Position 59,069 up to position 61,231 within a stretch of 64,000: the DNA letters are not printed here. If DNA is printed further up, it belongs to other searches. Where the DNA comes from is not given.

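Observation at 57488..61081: Tandem paralogous Cas4/RecB-like Fe-S nucleases fused to RPA-like OB folds, start-stop coupled to ABCE1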

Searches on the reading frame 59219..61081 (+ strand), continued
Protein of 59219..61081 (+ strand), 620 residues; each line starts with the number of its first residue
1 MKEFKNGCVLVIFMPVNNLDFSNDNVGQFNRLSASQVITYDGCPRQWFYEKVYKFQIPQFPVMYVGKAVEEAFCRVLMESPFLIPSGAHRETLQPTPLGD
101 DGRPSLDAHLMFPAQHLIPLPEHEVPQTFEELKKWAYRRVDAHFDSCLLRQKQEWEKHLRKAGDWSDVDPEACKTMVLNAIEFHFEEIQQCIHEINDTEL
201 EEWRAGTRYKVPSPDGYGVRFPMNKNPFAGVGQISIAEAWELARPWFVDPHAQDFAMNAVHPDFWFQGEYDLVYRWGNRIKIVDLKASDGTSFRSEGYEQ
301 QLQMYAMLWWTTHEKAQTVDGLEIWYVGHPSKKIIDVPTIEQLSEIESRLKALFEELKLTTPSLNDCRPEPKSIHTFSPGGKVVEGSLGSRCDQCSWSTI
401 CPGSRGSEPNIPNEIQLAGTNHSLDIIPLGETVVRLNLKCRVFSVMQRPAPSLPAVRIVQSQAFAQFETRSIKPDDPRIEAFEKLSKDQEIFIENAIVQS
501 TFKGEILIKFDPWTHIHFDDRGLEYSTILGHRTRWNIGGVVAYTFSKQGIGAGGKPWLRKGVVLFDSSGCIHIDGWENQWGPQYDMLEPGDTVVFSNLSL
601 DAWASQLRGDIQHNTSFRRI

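Call 31: predict_structure(alignment_id=A1)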
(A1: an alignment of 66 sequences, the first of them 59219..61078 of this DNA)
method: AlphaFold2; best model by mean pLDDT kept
length: 620 residues; sequences in the alignment: 66
mean_pLDDT: 89.8   pTM: 0.87
mean pLDDT of the five models: 89.8, 89.4, 88.8, 88.8, 88.5
residues with pLDDT >= 90: 425; 70-90: 165; 50-70: 19; < 50: 11
segments of 3 or more residues with pLDDT < 50: 1-11
pLDDT, mean of each block of 10 residues (from residue 1): 34 59 83 95 94 93 96 95 95 87 79 79 96 98 98 95 96 98 98 95 83 66 82 96 92 89 94 93 96 92 97 95 97 98 98 93 90 91 84 84 85 87 92 92 92 92 92 79 95 93 87 92 91 90 94 93 94 94 93 93 87 89
secondary structure, 60 per line:
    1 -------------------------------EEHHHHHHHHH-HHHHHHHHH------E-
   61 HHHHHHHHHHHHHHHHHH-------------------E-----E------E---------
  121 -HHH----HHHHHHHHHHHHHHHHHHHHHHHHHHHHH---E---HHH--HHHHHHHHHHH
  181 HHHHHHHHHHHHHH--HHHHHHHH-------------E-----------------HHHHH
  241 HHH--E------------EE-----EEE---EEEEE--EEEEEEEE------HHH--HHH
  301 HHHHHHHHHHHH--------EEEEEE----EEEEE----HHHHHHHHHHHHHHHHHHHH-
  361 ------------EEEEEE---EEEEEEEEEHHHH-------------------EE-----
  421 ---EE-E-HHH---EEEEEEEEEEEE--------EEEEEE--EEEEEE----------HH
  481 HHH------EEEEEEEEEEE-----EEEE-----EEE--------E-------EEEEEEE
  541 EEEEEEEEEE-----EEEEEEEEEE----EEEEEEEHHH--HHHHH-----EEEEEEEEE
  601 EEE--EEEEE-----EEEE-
elements in order: H34-42 H44-52 H61-78 H129-157 H170-194 H197-204 H236-243 E266-268 E272-276 E279-286 H298-312 E321-326 E331-335 H340-359 E373-378 E382-390 H391-394 E435-446 E455-460 E463-468 H479-483 E490-500 E506-509 E515-517 E534-550 E556-565 E570-576 H582-586 E592-603 E606-610 E616-619

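Call 35: fold_search(model_id=the predicted structure, library=pdb)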
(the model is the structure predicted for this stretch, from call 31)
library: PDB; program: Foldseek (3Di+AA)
matches with E <= 10: 892; with E <= 0.001: 98
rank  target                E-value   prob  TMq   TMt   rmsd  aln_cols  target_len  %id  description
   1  4gop_C                7.4e-10  1.00  0.13  0.18  16.4       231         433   12  Structure and Conformational Change of a Replication Protein A Heterotrimer Bound to ssDNA (released 2012-11-28)
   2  1jmc_A                1.2e-08  1.00  0.13  0.30  15.7       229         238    9  SINGLE STRANDED DNA-BINDING DOMAIN OF HUMAN REPLICATION PROTEIN A BOUND TO SINGLE STRANDED DNA, RPA70 SUBUNIT, RESIDUE (released 1997-10-16)
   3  8idx_A                1.2e-08  1.00  0.11  0.34  13.9       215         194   12  Structure of p205 HIN (released 2024-02-14)
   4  9pd4_N                4.7e-08  1.00  0.13  0.18  15.2       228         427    8  NER dual incision complex - DuIM (released 2026-02-18)
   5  4l5q                  4.7e-08  1.00  0.11  0.31  13.5       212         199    9  Crystal structure of p202 HIN1 (released 2013-07-31)
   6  8i6k_A                9.5e-08  1.00  0.11  0.33  13.7       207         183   12  Structure of hMNDA HIN with dsDNA (released 2023-07-19)
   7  4jbm_B                9.5e-08  1.00  0.11  0.32  12.3       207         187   11  Structure of murine DNA binding protein bound with ds DNA (released 2013-06-26)
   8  6oe9                  9.5e-08  1.00  0.11  0.31  15.9       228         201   13  Crystal structure of p204 HIN1 domain (released 2019-07-10)
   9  4jbj_B                1.1e-07  1.00  0.11  0.30  13.4       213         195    9  Structural mimicry for functional antagonism (released 2013-06-26)
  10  5yzw_B                1.2e-07  1.00  0.11  0.31  14.0       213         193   11  Crystal structure of p204 HINb domain (released 2018-12-19)
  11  4jbj_A                1.3e-07  1.00  0.11  0.29  13.9       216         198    9  Structural mimicry for functional antagonism (released 2013-06-26)
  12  3rn2_A                1.5e-07  1.00  0.11  0.32  13.0       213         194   11  Structural Basis of Cytosolic DNA Recognition by Innate Immune Receptors (released 2012-04-25)
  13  4lnq_B                1.7e-07  1.00  0.11  0.32  13.5       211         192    9  Crystal structure of Ifi202 HINa domain in complex with 20bp dsDNA (released 2014-01-08)
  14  3b6y_A                1.9e-07  1.00  0.11  0.32  14.0       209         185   11  Crystal Structure of the Second HIN-200 Domain of Interferon-Inducible Protein 16 (released 2007-11-13)
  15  1fgu_A                2.0e-07  1.00  0.12  0.29  16.4       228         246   10  SSDNA-BINDING DOMAIN OF THE LARGE SUBUNIT OF REPLICATION PROTEIN A (released 2001-02-07)
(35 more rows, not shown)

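Call 42: find_homologous_proteins(query=A4, max_evalue=0.001)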
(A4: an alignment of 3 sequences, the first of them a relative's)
Query A4 (3 sequences) (444 aa, profile of the alignment): 25 proteins with E <= 0.001 among 8000 candidates.
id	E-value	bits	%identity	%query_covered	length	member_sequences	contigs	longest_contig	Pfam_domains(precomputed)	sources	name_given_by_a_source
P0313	1.9e-231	787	37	89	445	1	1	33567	PF12705.14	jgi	jgi:hypothetical protein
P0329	2.4e-228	777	100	100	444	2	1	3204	PF12705.14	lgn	-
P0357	1.2e-212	725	41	98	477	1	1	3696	PF12705.14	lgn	-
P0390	6.2e-164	564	60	96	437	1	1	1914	PF12705.14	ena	-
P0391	5.9e-156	538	54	95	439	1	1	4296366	PF12705.14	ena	-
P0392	1.5e-153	530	56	95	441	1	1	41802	PF12705.14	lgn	-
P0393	1.9e-151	523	55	95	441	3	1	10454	PF12705.14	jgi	jgi:hypothetical protein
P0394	1.1e-149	518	55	96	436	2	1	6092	PF12705.14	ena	-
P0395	1.2e-147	511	51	96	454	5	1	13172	PF12705.14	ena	-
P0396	1.3e-147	511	52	96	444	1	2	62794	PF12705.14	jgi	jgi:PD-(D/E)XK nuclease superfamily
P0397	1.5e-147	510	54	97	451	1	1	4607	PF12705.14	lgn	-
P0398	4.8e-147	509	54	97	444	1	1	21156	PF12705.14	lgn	-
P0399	2.3e-141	490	54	92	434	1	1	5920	PF12705.14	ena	-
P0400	1.1e-137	478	49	95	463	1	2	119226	PF12705.14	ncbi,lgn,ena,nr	ncbi:MAG: hypothetical protein EXS14_09145 [Planctomycetes bacterium]|nr:hypothetical protein [Planc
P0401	1.3e-137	478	47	96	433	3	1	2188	PF12705.14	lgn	-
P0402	5.1e-137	476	47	97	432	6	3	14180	PF12705.14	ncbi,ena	-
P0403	2.5e-136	473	47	98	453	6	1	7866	PF12705.14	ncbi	-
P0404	2.7e-136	473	51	97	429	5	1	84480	PF12705.14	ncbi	-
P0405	6.7e-136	472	51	95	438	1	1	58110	PF12705.14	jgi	jgi:hypothetical protein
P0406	7.1e-132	459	47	95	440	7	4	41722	PF12705.14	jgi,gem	jgi:hypothetical protein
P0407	1.4e-129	451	48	96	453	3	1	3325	PF12705.14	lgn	-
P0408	5.5e-126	439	47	95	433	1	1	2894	PF12705.14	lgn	-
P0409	1.7e-113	398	50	80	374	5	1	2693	PF12705.14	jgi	jgi:hypothetical protein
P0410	1.7e-97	345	51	62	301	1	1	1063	PF12705.14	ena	-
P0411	1.0e-17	83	32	27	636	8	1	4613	PF12705.14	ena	-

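Call 43: find_encoding_contigs(protein=P0391, flank=8000, max_places=2)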
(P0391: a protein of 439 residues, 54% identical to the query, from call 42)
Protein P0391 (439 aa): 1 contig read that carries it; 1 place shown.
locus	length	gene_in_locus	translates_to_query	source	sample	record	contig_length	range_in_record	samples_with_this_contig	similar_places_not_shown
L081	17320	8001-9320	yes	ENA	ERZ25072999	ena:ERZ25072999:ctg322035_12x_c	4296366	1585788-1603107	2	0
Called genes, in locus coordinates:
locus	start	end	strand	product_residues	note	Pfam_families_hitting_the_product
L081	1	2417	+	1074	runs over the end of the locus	PF13442:Cytochrome_CBB3 (faint), PF00034:Cytochrom_C (faint), PF14522:Cytochrome_C7 (faint), PF02433:FixO (faint)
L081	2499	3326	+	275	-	PF02985:HEAT (faint), PF13646:HEAT_2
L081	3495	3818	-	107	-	PF12838:Fer4_7 (faint), PF14697:Fer4_21 (faint)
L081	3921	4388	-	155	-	-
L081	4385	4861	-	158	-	-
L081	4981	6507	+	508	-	PF16822:ALGX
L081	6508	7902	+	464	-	PF03062:MBOAT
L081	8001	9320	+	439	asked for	PF12705:PDDEXK_1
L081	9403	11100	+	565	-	PF04389:Peptidase_M28, PF01546:Peptidase_M20, PF13180:PDZ_2 (weak), PF17820:PDZ_6 (weak)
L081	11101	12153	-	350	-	PF00491:Arginase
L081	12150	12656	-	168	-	PF05991:NYN_YacP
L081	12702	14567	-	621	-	PF17900:Peptidase_M1_N, PF01433:Peptidase_M1, PF09127:Leuk-A4-hydro_C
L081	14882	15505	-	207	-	PF02985:HEAT (faint), PF13646:HEAT_2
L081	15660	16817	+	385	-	PF13489:Methyltransf_23 (faint), PF03602:Cons_hypoth95 (weak), PF05175:MTS, PF06325:PrmA, PF10294:Methyltransf_16 (weak), PF13649:Methyltransf_25, PF13847:Methyltransf_31, PF08242:Methyltransf_12 (weak)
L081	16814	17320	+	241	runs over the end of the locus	PF13428:TPR_14 (faint), PF07719:TPR_2 (faint), PF00515:TPR_1 (faint), PF13414:TPR_11 (faint), PF13431:TPR_17 (faint), PF13432:TPR_16 (weak), PF14559:TPR_19 (weak), PF23914:TPR_CcmH_CycH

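Call 44: find_encoding_contigs(protein=P0400, flank=8000, max_places=2)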
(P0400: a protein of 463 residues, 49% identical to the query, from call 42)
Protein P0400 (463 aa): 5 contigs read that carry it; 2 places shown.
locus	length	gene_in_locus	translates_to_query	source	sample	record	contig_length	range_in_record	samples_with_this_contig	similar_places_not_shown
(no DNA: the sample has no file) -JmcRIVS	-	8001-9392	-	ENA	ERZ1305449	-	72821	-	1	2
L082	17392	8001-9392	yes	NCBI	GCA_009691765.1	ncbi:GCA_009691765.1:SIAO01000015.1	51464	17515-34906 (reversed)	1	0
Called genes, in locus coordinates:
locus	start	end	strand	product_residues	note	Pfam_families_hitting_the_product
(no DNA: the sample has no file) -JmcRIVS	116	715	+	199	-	PF00355:Rieske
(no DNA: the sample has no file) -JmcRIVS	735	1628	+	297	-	PF00033:Cytochrome_B, PF13631:Cytochrom_B_N_2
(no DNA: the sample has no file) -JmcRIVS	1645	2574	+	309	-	-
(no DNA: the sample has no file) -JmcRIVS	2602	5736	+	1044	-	PF00034:Cytochrom_C (faint), PF09699:Paired_CXXCH_1 (faint), PF13442:Cytochrome_CBB3 (faint), PF14522:Cytochrome_C7 (faint), PF02433:FixO (faint)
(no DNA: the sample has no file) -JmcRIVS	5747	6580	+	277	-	PF02985:HEAT (faint), PF13646:HEAT_2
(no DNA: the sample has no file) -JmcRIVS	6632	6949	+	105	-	PF12838:Fer4_7 (faint), PF14697:Fer4_21 (faint)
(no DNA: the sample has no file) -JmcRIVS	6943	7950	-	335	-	-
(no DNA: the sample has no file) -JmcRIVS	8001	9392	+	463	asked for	PF12705:PDDEXK_1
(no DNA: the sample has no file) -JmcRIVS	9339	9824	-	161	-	-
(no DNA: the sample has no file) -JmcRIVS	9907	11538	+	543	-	PF04389:Peptidase_M28, PF01546:Peptidase_M20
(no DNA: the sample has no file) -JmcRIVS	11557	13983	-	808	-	PF11974:bMG3 (faint), PF13715:CarbopepD_reg_2 (faint), PF13620:CarboxypepD_reg (weak)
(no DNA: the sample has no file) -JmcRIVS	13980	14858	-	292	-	PF00763:THF_DHG_CYH, PF02882:THF_DHG_CYH_C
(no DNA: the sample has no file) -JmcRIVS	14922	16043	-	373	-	PF13649:Methyltransf_25 (faint), PF05175:MTS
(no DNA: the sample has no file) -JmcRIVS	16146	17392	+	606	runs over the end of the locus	PF01370:Epimerase, PF13489:Methyltransf_23 (weak), PF13847:Methyltransf_31 (weak), PF08241:Methyltransf_11, PF13649:Methyltransf_25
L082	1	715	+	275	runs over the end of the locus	PF00355:Rieske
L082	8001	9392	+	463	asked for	PF12705:PDDEXK_1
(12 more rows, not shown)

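Call 49: search_protein_families(library=padloc, proteins=[window:59219-61081:+], max_evalue=0.1)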
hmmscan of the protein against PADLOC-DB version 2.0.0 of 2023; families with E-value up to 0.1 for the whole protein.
window:59219-61081:+ (620 aa): 8 families
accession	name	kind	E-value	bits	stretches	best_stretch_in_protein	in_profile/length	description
PDLC01250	Cas4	-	8.5e-07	27.4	1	267-342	63-129/168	"CAS-I,CAS-II,CAS-III,CAS-IV,CAS-V,CAS-VI; acquisition_associated"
PDLC00943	Cas4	-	2.7e-05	22.2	1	265-341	67-137/180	CRISPR-associated protein Cas4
PDLC02410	Aga_Cas4-like_Nuc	-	8.6e-05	20.5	1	258-401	126-250/255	Class II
PDLC01447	Cas4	-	0.0006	18.3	0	265-402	53-158/161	"CAS-I,CAS-II,CAS-III,CAS-IV,CAS-V,CAS-VI; acquisition_associated"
PDLC00059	DruK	-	0.014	12.6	1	267-315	127-176/326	PD-(D/E)XK nuclease superfamily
PDLC00060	DruK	-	0.021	12.2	1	261-309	138-186/347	PD-(D/E)XK nuclease superfamily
PDLC02083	Cas4_II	-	0.039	12.4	0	266-318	73-123/186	-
PDLC01747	Cas1g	-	0.052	10.1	0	256-338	53-134/523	-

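Call 50: search_protein_families(library=phrogs, proteins=[window:59219-61081:+], max_evalue=0.1)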
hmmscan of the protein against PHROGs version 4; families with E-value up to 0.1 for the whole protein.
window:59219-61081:+ (620 aa): 3 families
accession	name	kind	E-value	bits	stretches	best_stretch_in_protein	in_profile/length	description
phrog_69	-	DNA, RNA and nucleotide metabolism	0.00028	21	0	25-54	83-112/501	exonuclease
phrog_1706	-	DNA, RNA and nucleotide metabolism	0.0044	17.5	1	265-408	121-249/293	CRISPR/Cas system associated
phrog_298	-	DNA, RNA and nucleotide metabolism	0.025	15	1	246-327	148-227/293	exonuclease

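Call 55: find_related_loci(query=A1, collection=viral_contigs, flank=6000)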
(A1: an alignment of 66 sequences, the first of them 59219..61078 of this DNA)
Query A1 (620 aa) in viral_contigs; peptide patterns used: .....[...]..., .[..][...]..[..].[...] (x = any residue, [..] = any of these).
18 stretches matched a pattern, but none encodes a relative of the query by tblastn (E <= 1e-3).

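Call 56: search_dna_similar(query=window:59258-61078:+, collection=phages, mode=protein, max_evalue=0.001, max_rows=15)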
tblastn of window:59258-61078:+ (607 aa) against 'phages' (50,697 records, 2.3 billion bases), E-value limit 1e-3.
No match.

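Call 57: list_cluster_members(proteins=[P0268, P0269, P0270, P0271, P0272, P0255, P0264, P0266, P0313, P0404])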
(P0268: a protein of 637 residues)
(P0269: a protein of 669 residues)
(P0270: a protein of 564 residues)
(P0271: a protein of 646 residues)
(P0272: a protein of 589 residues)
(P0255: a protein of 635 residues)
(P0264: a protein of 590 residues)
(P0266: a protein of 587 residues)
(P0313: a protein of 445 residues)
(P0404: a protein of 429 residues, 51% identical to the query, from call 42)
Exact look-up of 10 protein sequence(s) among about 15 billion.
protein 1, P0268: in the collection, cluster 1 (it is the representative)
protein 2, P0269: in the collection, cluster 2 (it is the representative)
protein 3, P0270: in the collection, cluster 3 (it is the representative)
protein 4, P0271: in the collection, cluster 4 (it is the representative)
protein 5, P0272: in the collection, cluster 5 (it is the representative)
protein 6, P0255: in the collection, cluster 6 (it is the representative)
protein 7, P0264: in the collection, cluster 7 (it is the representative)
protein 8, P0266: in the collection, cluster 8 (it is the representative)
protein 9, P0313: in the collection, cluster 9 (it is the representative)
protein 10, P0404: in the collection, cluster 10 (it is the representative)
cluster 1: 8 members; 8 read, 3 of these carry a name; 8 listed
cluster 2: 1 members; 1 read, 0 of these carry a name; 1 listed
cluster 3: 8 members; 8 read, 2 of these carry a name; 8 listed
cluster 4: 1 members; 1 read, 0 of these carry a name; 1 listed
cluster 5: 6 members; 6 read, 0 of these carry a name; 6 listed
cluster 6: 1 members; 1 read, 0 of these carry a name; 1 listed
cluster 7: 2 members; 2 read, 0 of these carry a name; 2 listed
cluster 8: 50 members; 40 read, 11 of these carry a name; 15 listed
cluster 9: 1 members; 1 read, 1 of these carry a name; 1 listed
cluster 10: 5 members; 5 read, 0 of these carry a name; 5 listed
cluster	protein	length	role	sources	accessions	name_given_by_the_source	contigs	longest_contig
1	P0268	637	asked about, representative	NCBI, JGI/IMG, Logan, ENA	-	-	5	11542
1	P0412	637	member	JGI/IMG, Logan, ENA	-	hypothetical protein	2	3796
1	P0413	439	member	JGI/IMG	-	hypothetical protein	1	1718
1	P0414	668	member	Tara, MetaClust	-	strand:- start:226 stop:2232 length:2007 start_codon:yes stop_codon:yes gene_type:complete | TARA_132_DCM_0.22-3_scaffold100020_1_gene84128 "" ""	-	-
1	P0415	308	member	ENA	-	-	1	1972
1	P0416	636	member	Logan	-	-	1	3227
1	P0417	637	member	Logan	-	-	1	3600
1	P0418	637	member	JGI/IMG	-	-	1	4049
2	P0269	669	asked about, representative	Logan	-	-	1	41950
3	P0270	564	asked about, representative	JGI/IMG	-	-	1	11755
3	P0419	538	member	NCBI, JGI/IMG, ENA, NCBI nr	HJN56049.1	MAG TPA: PD-(D/E)XK nuclease family protein [Candidatus Poseidoniales archaeon] | PD-(D/E)XK nuclease family protein [Candidatus Poseidoniales archaeon]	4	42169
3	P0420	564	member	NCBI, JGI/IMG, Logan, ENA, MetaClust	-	\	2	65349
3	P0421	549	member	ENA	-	-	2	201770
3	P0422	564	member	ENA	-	-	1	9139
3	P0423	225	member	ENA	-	-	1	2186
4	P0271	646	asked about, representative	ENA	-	-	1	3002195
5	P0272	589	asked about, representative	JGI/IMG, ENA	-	-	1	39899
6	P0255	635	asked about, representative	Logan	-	-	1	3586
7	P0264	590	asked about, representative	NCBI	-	-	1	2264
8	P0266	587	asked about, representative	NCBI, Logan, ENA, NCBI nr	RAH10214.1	MAG: hypothetical protein CMA23_004640 [Methanobacteriota archaeon] | MAG: hypothetical protein CMA23_004640 [Euryarchaeota archaeon]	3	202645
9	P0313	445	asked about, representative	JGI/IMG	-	hypothetical protein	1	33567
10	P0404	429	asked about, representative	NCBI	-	-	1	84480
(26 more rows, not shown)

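Call 58: find_encoding_contigs(protein=P0271, flank=8000, max_places=2)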
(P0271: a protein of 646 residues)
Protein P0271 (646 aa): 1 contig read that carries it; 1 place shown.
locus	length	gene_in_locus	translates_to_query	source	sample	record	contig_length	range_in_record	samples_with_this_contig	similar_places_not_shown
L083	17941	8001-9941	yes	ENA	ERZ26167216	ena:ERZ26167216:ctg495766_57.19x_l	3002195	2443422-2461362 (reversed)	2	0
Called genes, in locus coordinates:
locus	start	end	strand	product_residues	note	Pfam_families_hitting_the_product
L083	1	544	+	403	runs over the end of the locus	PF08442:ATP-grasp_2, PF13549:ATP-grasp_5 (faint), PF24948:Citrate_synth_N, PF00549:Ligase_CoA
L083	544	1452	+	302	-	PF02629:CoA_binding, PF13607:Succ_CoA_lig, PF00549:Ligase_CoA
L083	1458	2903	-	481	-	PF01266:DAO (faint), PF01593:Amino_oxidase, PF03486:HI0933_like (faint), PF12831:FAD_oxidored (weak), PF13450:NAD_binding_8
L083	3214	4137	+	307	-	-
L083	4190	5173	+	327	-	PF00494:SQS_PSY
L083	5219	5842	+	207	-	-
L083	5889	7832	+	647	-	PF04068:Fer4_RLI, PF00037:Fer4, PF12837:Fer4_6 (weak), PF02463:SMC_N (faint), PF00005:ABC_tran, PF03215:Rad17 (faint), PF13191:AAA_16 (faint), PF00005:ABC_tran, +2 more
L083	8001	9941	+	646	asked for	PF12705:PDDEXK_1 (faint)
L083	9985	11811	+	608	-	PF12705:PDDEXK_1, PF01336:tRNA_anti-codon (faint)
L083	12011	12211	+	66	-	-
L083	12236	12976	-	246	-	PF09754:PAC2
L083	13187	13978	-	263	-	PF00575:S1 (weak), PF07541:EIF_2_alpha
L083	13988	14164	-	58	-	PF01667:Ribosomal_S27e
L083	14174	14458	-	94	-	PF00935:Ribosomal_L44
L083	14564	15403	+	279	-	-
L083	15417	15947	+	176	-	-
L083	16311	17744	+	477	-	PF13522:GATase_6, PF13537:GATase_7, PF00156:Pribosyltran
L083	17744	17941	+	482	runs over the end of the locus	PF13522:GATase_6, PF13537:GATase_7, PF00156:Pribosyltran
